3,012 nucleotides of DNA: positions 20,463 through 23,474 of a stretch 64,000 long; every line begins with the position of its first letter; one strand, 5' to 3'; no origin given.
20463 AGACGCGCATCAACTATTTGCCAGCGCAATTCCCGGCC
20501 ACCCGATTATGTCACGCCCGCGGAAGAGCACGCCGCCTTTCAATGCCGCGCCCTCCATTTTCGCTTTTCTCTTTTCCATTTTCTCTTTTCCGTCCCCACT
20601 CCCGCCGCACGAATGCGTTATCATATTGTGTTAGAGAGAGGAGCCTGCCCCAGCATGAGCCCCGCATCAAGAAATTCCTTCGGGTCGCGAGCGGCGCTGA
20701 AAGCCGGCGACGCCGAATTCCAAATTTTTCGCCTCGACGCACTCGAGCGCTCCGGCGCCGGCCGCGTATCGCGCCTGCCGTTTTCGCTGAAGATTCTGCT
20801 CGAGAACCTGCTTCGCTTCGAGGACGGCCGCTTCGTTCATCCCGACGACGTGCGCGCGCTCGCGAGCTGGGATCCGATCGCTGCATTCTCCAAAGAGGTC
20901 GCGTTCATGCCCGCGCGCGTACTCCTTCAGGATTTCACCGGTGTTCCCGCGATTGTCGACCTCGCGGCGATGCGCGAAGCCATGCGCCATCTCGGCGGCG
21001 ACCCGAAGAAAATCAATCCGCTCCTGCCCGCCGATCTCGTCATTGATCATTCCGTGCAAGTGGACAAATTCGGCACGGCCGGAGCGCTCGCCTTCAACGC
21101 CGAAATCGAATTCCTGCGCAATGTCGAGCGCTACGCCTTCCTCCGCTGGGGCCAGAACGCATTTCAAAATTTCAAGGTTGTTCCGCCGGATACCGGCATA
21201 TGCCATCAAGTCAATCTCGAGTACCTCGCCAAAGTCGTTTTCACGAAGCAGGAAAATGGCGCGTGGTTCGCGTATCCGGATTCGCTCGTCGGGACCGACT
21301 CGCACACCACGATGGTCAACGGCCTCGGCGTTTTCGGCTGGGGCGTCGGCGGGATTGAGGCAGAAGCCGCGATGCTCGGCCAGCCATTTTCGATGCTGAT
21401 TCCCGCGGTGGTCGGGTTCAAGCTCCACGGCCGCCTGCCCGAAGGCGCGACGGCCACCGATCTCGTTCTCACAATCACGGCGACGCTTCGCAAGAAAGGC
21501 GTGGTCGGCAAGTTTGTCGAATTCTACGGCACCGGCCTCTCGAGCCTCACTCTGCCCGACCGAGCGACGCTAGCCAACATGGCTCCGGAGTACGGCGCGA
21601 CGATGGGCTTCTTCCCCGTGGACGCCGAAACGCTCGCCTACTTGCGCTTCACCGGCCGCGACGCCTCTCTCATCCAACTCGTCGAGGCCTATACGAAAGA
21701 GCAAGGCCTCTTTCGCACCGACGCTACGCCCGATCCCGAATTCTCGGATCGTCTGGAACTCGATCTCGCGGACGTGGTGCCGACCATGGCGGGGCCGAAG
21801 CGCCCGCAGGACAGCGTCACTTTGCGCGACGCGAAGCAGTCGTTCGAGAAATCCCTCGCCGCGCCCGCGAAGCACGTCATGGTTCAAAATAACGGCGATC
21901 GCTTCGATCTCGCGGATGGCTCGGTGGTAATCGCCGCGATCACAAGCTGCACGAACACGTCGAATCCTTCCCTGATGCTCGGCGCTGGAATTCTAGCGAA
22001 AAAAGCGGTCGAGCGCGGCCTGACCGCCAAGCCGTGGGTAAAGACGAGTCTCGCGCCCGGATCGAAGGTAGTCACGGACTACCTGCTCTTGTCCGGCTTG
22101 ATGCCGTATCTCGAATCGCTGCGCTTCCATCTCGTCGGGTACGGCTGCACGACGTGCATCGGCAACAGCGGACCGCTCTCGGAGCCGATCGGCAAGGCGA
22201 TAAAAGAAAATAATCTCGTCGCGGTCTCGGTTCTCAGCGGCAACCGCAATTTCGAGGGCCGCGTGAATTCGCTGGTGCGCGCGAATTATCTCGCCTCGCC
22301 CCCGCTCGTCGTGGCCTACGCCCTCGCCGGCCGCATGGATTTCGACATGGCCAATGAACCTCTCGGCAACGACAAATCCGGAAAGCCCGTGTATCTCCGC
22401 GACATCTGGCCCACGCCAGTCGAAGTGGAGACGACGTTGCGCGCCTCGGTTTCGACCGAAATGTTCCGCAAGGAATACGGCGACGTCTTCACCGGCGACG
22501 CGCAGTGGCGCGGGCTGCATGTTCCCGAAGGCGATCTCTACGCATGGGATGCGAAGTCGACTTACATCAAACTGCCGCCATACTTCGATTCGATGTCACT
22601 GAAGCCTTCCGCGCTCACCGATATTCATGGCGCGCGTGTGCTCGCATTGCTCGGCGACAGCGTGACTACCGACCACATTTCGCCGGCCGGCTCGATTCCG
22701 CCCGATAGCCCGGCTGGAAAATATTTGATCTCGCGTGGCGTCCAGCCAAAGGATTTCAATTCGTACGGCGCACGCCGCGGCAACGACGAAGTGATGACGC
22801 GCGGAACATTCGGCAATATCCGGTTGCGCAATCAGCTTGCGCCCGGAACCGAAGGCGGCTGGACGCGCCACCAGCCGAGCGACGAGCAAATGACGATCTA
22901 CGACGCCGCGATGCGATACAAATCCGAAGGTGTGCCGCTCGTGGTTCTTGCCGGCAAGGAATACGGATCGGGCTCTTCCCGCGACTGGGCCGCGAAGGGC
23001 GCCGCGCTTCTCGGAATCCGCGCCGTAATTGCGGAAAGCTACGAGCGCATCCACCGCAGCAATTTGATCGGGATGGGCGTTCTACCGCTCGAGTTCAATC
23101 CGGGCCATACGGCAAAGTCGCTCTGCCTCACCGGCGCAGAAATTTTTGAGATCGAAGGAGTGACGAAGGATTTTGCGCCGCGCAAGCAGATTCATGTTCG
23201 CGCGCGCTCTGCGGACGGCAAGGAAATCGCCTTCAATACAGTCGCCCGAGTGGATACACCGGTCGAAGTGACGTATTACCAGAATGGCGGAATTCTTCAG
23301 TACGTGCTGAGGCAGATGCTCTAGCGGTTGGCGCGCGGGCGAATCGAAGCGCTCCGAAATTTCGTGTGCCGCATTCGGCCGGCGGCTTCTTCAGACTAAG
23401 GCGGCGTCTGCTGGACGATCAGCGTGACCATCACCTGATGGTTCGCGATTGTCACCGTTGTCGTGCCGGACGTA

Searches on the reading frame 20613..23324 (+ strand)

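Call 76: search_protein_families(library=pfam, proteins=[window:20613-23324:+], max_evalue=0.0001)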
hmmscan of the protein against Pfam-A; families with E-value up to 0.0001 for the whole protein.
window:20613-23324:+ (903 aa): 2 families
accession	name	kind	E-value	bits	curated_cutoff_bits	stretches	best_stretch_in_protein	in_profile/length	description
PF00330.25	Aconitase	-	2.7e-163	544.7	28.7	1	95-573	15-463/463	Aconitase family (aconitate hydratase)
PF00694.25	Aconitase_C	-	1.1e-44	152.3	22.8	1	703-829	3-129/131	Aconitase C-terminal domain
